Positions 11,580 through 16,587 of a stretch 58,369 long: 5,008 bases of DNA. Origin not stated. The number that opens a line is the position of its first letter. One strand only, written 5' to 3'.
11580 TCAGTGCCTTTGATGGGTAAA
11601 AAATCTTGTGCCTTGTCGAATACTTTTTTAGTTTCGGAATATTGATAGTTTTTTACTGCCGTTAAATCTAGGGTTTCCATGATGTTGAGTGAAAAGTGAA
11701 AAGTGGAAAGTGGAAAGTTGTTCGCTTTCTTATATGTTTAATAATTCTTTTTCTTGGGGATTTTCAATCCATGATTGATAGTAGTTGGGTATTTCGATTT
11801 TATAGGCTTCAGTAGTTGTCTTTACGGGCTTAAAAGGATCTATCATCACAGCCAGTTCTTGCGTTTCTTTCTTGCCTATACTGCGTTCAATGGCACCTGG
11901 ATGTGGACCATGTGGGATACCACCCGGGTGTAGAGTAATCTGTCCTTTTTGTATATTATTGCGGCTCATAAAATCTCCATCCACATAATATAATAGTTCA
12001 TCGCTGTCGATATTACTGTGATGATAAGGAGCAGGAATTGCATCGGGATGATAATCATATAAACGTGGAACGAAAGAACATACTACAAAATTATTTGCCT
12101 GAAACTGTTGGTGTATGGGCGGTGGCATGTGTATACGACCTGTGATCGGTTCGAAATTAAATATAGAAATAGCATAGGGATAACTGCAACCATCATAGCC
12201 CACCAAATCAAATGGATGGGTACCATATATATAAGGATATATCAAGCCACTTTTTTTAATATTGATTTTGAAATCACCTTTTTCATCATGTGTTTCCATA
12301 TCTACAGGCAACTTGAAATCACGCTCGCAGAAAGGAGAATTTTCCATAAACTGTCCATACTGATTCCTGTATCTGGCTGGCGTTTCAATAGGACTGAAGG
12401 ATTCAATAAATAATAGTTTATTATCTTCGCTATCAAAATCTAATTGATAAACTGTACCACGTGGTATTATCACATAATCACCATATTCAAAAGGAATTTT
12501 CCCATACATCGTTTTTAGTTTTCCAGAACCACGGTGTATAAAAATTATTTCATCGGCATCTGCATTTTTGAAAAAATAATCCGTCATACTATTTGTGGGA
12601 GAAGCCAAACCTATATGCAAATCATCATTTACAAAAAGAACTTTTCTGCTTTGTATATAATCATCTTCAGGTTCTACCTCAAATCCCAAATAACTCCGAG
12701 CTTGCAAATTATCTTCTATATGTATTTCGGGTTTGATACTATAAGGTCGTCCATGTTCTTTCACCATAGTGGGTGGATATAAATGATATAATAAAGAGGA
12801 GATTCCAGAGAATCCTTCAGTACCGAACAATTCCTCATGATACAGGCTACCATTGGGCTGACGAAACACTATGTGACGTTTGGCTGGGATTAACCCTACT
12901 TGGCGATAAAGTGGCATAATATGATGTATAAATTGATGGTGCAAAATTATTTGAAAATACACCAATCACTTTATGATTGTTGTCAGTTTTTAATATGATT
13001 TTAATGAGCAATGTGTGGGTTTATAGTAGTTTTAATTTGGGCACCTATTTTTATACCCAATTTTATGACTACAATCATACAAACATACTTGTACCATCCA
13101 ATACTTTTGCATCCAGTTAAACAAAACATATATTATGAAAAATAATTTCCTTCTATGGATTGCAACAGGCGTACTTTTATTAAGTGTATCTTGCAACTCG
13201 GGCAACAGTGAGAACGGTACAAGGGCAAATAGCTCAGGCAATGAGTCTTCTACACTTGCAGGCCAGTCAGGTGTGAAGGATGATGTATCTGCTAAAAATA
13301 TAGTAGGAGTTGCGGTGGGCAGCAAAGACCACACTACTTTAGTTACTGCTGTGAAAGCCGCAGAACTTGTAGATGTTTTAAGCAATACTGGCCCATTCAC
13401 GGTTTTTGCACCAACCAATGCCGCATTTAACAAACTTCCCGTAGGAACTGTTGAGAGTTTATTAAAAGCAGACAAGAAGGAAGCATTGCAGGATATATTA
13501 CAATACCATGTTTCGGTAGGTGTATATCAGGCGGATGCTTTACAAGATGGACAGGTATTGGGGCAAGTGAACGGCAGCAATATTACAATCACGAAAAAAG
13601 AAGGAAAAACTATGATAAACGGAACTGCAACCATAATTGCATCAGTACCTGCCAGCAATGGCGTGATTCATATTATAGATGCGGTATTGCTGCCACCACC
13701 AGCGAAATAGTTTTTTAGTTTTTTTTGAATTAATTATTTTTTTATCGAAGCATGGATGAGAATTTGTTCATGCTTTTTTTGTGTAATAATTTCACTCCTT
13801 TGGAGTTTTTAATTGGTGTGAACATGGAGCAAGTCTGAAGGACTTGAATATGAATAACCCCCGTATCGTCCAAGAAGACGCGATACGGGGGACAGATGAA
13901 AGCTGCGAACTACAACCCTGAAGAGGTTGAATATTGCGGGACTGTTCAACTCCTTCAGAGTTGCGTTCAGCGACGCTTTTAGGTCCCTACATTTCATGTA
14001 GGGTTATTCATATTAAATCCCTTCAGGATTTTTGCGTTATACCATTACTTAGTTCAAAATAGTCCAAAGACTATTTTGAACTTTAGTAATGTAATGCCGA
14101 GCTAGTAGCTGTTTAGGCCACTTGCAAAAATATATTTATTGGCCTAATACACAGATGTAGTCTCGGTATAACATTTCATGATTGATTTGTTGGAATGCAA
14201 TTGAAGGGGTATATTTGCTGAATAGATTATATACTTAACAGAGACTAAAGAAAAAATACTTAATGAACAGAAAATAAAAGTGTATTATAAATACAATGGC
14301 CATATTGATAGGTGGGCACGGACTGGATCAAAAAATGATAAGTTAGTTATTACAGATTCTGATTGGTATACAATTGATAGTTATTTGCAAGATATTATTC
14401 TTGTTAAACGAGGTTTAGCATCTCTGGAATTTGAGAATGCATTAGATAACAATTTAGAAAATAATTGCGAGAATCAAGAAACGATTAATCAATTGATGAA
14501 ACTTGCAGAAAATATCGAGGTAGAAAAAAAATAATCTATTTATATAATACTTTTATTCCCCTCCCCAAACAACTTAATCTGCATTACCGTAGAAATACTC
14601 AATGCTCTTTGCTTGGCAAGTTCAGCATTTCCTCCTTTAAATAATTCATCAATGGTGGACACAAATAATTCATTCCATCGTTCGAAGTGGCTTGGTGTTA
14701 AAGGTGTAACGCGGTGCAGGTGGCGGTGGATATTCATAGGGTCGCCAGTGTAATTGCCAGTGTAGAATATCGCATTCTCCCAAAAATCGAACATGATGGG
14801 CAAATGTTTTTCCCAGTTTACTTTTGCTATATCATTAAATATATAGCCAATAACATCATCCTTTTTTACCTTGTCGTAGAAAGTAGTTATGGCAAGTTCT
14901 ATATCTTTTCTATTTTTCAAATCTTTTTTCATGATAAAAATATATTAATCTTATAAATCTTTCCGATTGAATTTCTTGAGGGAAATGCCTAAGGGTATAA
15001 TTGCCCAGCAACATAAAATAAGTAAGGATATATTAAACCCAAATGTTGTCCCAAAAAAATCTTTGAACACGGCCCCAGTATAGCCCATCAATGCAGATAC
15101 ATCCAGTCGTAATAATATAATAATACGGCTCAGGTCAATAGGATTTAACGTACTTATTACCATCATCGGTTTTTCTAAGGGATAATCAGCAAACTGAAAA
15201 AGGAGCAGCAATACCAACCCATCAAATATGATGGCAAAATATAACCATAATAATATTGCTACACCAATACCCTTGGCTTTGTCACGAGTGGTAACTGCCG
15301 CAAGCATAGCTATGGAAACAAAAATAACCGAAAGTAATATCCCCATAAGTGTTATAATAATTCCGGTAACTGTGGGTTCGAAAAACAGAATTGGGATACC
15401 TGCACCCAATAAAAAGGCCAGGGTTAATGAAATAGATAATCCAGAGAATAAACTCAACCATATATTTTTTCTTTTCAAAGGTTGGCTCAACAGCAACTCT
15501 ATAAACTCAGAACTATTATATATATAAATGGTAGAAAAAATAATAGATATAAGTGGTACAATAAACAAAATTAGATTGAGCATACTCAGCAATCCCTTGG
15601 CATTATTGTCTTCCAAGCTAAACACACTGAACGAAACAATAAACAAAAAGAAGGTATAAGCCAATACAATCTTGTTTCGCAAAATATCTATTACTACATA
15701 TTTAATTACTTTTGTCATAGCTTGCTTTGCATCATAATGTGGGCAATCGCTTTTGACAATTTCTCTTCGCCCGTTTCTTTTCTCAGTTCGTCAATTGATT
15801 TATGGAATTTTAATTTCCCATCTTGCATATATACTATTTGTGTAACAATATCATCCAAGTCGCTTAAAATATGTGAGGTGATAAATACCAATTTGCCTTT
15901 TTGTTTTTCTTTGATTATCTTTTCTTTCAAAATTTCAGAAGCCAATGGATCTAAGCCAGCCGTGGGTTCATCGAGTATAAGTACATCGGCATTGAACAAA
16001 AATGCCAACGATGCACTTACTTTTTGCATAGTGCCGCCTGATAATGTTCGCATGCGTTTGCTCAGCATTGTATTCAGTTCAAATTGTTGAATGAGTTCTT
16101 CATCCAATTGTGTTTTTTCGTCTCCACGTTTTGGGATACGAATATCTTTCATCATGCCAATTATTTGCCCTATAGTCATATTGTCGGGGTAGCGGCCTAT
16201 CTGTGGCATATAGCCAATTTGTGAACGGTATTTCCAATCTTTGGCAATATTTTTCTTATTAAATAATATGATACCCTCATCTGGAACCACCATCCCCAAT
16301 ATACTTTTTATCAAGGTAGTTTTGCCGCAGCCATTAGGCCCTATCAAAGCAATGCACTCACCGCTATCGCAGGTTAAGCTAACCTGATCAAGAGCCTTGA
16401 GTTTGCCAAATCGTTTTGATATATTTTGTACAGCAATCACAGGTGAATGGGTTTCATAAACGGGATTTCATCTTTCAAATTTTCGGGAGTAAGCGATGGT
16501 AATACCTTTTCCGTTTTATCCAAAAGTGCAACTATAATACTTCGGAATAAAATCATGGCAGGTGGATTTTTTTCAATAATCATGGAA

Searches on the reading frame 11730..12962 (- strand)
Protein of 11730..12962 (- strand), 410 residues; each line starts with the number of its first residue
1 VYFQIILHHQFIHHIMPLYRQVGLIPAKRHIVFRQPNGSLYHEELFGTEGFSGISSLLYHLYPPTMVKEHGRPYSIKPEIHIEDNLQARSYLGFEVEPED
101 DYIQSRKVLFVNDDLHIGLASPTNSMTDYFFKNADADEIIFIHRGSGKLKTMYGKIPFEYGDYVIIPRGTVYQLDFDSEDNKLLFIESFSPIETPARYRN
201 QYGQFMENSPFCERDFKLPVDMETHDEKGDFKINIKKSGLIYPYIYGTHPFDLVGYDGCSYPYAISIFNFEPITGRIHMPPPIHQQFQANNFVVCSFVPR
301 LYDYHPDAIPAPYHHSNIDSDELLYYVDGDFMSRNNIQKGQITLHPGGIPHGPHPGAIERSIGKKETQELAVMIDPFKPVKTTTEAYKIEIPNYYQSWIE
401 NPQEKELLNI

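Call 38: search_protein_families(library=pfam, proteins=[window:11730-12962:-], max_evalue=0.001)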
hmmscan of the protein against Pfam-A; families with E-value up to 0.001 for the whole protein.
window:11730-12962:- (410 aa): 2 families
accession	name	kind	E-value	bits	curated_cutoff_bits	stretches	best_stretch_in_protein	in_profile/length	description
PF20510.4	HgmA_N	-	7.6e-13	48.8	20.2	1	116-264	126-270/273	Homogentisate 1,2-dioxygenase N-terminal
PF07883.17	Cupin_2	-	0.00014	22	27.2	0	135-183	18-66/70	Cupin domain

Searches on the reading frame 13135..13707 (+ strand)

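Call 66: search_protein_families(library=ncbifam, proteins=[window:13135-13707:+], max_evalue=0.001)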
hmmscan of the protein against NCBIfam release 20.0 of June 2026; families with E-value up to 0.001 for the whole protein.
window:13135-13707:+ (191 aa): 0 families

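Call 79: search_protein_families(library=pfam, proteins=[window:13135-13707:+], max_evalue=0.01)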
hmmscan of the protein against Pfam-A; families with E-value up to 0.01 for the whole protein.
window:13135-13707:+ (191 aa): 1 family
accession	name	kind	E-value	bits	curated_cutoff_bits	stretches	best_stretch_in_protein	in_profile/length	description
PF02469.27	Fasciclin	-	5.1e-35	120.8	22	1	65-187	2-123/123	Fasciclin domain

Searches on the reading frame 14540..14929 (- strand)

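Call 38: search_protein_families(library=pfam, proteins=[window:14540-14929:-], max_evalue=0.001)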
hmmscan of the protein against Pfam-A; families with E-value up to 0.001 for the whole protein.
window:14540-14929:- (129 aa): 0 families

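Call 56: search_protein_families(library=pfam, proteins=[window:14540-14929:-], max_evalue=1)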
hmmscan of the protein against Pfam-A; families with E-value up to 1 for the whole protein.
window:14540-14929:- (129 aa): 1 family
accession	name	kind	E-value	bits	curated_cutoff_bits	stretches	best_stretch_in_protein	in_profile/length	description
PF01152.27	Bac_globin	-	0.0028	18.3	21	1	10-96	12-98/121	Bacterial-like globin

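Call 66: search_protein_families(library=ncbifam, proteins=[window:14540-14929:-], max_evalue=0.001)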
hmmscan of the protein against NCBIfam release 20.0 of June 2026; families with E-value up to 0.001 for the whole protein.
window:14540-14929:- (129 aa): 0 families

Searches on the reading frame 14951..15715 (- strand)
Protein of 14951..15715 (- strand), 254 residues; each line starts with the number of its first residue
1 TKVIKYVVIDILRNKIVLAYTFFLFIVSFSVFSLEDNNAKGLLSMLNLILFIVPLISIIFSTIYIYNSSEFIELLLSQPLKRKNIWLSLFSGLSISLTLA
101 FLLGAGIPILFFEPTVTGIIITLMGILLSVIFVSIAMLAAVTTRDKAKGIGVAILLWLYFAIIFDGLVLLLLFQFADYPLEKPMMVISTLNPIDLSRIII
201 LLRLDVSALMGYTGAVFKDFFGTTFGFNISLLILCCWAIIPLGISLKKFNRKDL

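Call 38: search_protein_families(library=pfam, proteins=[window:14951-15715:-], max_evalue=0.001)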
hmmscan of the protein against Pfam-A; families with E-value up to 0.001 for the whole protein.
window:14951-15715:- (254 aa): 1 family
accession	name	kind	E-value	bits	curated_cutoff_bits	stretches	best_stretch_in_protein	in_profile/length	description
PF12679.13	ABC2_membrane_2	-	1.6e-10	41.2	27.2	1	40-254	72-283/283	ABC-2 family transporter protein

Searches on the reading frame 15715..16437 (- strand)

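Call 38: search_protein_families(library=pfam, proteins=[window:15715-16437:-], max_evalue=0.001)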
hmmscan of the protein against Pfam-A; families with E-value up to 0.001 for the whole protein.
window:15715-16437:- (240 aa): 6 families
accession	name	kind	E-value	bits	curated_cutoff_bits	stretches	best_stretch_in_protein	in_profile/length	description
PF00005.33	ABC_tran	-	1.1e-29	104.2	25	1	16-160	1-137/137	ABC transporter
PF13304.12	AAA_21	-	1.4e-11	45.5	27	1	131-190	237-299/304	AAA domain, putative AbiEii toxin, Type IV TA system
PF02463.25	SMC_N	-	6.6e-07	29.4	40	0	27-47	25-48/220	RecF/RecN/SMC N terminal domain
PF13401.12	AAA_22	-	3.8e-05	24.4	27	1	26-158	5-93/130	AAA domain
PF13555.12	AAA_29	-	0.00026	21.1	27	1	18-61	14-56/61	P-loop containing region of AAA domain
PF13476.12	AAA_23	-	0.00049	21.2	27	0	27-46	20-39/201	AAA domain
